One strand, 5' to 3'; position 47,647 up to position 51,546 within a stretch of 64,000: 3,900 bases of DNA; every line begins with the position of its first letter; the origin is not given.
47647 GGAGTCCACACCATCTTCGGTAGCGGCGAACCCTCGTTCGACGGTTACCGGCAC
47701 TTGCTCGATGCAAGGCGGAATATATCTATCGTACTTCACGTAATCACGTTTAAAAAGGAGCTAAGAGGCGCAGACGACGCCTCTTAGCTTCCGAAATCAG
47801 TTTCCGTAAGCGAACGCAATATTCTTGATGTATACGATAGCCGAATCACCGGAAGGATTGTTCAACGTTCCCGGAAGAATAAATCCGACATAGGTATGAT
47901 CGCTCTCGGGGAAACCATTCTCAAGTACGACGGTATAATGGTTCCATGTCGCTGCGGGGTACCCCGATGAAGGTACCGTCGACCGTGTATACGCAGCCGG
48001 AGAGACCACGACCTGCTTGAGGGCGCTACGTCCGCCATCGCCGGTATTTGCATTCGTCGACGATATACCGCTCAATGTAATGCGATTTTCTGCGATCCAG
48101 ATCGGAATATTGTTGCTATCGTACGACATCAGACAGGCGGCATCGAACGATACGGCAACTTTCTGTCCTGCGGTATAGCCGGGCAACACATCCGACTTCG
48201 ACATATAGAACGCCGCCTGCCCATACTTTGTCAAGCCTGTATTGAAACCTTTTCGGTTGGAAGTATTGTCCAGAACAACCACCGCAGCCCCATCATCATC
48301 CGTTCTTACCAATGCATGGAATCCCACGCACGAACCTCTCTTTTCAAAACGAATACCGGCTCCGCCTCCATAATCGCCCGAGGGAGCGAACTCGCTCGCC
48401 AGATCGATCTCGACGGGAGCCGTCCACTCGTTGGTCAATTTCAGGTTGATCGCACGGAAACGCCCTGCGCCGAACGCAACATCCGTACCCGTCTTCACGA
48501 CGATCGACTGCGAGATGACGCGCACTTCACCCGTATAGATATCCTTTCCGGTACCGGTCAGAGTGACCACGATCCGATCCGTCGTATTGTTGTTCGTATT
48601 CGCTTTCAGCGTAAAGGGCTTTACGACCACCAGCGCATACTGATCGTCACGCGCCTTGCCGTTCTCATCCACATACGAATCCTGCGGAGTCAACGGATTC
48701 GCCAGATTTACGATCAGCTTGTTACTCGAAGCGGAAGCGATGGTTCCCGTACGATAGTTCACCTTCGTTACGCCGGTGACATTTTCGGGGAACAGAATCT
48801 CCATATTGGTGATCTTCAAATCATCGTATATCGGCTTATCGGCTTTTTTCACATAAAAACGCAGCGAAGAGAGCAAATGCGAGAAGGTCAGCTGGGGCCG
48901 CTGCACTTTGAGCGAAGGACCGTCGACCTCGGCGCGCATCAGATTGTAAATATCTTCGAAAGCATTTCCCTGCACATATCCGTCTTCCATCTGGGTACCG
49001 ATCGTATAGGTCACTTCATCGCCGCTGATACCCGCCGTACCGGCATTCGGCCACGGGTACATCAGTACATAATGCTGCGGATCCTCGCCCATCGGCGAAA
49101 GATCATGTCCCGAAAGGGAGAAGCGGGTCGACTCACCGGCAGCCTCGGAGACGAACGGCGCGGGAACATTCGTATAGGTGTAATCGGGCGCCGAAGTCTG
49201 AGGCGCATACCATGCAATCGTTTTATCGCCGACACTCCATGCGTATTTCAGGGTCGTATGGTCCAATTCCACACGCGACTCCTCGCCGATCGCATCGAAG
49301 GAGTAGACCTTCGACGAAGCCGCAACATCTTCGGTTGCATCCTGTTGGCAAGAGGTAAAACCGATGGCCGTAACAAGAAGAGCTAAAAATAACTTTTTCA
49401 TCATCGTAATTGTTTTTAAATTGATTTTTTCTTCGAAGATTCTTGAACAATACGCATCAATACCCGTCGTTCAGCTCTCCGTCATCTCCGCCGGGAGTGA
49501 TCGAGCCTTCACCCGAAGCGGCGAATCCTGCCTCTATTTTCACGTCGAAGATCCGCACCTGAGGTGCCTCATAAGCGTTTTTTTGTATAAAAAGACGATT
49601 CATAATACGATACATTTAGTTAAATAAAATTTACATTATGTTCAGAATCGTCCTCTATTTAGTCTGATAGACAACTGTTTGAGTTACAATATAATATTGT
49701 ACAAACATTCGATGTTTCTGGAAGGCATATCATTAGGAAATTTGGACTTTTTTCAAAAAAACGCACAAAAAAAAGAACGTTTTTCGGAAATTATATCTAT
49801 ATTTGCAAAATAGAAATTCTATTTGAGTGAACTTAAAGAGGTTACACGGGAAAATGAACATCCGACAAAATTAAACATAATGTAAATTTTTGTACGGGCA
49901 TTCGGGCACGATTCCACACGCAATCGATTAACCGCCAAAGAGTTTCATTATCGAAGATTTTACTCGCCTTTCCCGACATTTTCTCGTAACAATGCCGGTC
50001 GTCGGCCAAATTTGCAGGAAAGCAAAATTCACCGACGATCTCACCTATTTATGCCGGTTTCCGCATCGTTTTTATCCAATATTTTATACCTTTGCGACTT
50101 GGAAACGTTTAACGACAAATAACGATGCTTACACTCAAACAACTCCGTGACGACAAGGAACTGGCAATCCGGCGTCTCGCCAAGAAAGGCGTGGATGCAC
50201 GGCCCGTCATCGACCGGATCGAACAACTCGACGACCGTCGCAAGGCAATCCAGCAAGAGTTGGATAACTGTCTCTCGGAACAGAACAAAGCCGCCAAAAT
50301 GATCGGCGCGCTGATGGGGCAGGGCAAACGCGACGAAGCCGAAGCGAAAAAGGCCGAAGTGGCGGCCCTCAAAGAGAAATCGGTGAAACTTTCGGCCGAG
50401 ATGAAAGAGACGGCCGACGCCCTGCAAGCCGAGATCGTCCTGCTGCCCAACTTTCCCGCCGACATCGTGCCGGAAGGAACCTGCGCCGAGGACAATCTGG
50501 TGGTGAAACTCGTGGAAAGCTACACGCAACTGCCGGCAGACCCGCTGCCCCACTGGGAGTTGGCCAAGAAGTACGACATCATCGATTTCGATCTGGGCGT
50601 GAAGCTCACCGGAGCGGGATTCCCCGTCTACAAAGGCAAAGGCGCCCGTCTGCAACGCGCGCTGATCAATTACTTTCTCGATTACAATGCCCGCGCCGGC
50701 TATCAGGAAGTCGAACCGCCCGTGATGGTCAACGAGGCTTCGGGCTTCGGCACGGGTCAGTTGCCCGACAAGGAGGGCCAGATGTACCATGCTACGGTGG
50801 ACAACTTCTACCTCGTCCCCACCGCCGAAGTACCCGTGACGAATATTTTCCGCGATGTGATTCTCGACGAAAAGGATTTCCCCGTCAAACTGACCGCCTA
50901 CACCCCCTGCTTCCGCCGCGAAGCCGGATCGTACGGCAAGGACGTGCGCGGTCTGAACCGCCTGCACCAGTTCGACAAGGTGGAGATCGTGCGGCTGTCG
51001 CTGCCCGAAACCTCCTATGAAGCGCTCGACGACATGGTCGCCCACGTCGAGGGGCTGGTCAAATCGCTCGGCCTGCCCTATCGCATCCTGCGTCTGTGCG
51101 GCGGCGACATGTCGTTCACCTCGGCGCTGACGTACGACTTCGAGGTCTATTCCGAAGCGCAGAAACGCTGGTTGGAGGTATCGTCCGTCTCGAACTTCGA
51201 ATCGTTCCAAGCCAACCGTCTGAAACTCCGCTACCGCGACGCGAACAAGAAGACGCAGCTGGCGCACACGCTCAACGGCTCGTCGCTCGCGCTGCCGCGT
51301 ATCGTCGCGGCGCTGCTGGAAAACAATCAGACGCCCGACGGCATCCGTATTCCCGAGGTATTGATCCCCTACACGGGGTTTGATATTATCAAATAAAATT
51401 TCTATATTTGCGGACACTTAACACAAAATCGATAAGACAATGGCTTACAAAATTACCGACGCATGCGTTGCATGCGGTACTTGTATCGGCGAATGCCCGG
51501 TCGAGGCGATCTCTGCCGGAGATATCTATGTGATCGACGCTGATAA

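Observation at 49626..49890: Candidate invertible promoter (phase-variation switch) upstream of the fimbrillin-like lipoprotein operon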

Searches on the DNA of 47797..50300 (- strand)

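Call 18: search_rna_families(sources=[L011], threshold=gathering)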
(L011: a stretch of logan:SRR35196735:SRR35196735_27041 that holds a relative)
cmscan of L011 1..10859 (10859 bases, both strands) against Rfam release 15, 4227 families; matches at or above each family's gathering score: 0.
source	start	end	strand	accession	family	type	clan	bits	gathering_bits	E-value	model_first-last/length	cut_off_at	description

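Call 80: search_rna_families(source=window, start=49300, end=50300, threshold=evalue, max_evalue=1)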
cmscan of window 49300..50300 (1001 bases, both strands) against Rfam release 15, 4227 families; matches with E-value up to 1: 1.
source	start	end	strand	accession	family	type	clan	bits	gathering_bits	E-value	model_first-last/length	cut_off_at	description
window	49633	49680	+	RF01158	SNORD108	Gene; snRNA; snoRNA; CD-box;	-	19.4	46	0.9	1-71/71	no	Small nucleolar RNA SNORD108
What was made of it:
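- No Rfam family matches: the best hit has E = 0.9, to an irrelevant snoRNA (call 80).
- Tried and rejected: No RNA family matches the region (call 80).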

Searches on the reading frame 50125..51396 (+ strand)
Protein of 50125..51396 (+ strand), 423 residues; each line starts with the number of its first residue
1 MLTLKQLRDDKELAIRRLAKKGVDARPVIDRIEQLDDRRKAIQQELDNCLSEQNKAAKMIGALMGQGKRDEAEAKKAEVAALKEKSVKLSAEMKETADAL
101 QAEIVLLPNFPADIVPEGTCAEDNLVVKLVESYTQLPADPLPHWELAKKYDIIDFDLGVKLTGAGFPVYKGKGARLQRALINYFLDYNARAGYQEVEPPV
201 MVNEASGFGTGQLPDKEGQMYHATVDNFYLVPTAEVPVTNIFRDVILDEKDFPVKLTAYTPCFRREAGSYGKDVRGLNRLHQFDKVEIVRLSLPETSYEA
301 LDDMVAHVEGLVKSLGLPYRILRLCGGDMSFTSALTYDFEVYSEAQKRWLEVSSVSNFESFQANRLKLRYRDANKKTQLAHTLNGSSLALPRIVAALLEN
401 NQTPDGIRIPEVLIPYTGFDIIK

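Call 4: search_protein_families(library=pfam, proteins=[window:50125-51396:+], max_evalue=0.01)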
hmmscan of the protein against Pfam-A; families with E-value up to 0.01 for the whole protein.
window:50125-51396:+ (423 aa): 2 families
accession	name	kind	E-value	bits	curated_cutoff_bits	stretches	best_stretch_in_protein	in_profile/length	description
PF00587.30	tRNA-synt_2b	-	4.2e-36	125.1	29.3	1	226-401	9-179/179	tRNA synthetase class II core domain (G, H, P, S and T)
PF02403.27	Seryl_tRNA_N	-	3.7e-18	66.2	28.2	1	1-111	1-108/108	Seryl-tRNA synthetase N-terminal domain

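Call 7: find_encoding_contigs(protein=window:50125-51396:+, flank=4000, max_places=10)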
Protein window:50125-51396:+ (423 aa): 6 contigs read that carry it; 1 place shown.
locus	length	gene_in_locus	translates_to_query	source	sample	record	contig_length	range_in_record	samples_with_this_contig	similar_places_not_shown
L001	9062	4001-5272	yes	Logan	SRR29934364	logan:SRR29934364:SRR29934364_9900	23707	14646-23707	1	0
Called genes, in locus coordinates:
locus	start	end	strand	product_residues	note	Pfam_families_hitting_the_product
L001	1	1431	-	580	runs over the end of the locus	PF00388:PI-PLC-X (weak)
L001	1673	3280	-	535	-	-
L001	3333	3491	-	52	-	-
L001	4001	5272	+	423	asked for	PF02403:Seryl_tRNA_N, PF00587:tRNA-synt_2b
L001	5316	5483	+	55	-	PF00037:Fer4 (weak), PF13237:Fer4_10, PF12838:Fer4_7, PF13187:Fer4_9, PF13484:Fer4_16 (weak), PF12797:Fer4_2 (weak), PF00037:Fer4, PF12837:Fer4_6 (weak), +4 more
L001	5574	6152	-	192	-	PF14059:DUF4251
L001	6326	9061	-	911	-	?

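Call 88: list_cluster_members(proteins=[window:50125-51396:+, window:18535-19713:-, P0128, L148:3025-4296:-])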
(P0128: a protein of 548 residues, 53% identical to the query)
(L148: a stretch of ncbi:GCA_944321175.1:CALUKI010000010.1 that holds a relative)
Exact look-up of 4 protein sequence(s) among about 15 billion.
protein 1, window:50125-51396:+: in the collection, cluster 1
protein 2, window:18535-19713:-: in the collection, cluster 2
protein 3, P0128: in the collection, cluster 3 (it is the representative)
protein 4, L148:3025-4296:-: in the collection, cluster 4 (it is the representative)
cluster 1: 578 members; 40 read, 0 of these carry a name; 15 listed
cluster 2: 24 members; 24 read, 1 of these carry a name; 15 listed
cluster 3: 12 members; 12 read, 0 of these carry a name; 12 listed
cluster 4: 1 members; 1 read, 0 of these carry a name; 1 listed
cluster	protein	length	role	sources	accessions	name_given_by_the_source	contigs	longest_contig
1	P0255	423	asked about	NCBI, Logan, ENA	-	-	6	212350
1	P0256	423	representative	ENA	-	-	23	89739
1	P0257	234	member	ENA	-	-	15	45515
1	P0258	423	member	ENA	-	-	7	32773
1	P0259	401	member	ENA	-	-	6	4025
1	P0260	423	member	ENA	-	-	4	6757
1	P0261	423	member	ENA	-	-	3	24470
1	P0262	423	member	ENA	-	-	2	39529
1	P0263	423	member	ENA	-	-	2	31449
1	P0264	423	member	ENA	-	-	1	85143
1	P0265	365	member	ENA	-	-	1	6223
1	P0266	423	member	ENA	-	-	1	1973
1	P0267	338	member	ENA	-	-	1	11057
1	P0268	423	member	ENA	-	-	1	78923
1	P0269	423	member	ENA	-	-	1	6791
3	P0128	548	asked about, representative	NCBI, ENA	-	-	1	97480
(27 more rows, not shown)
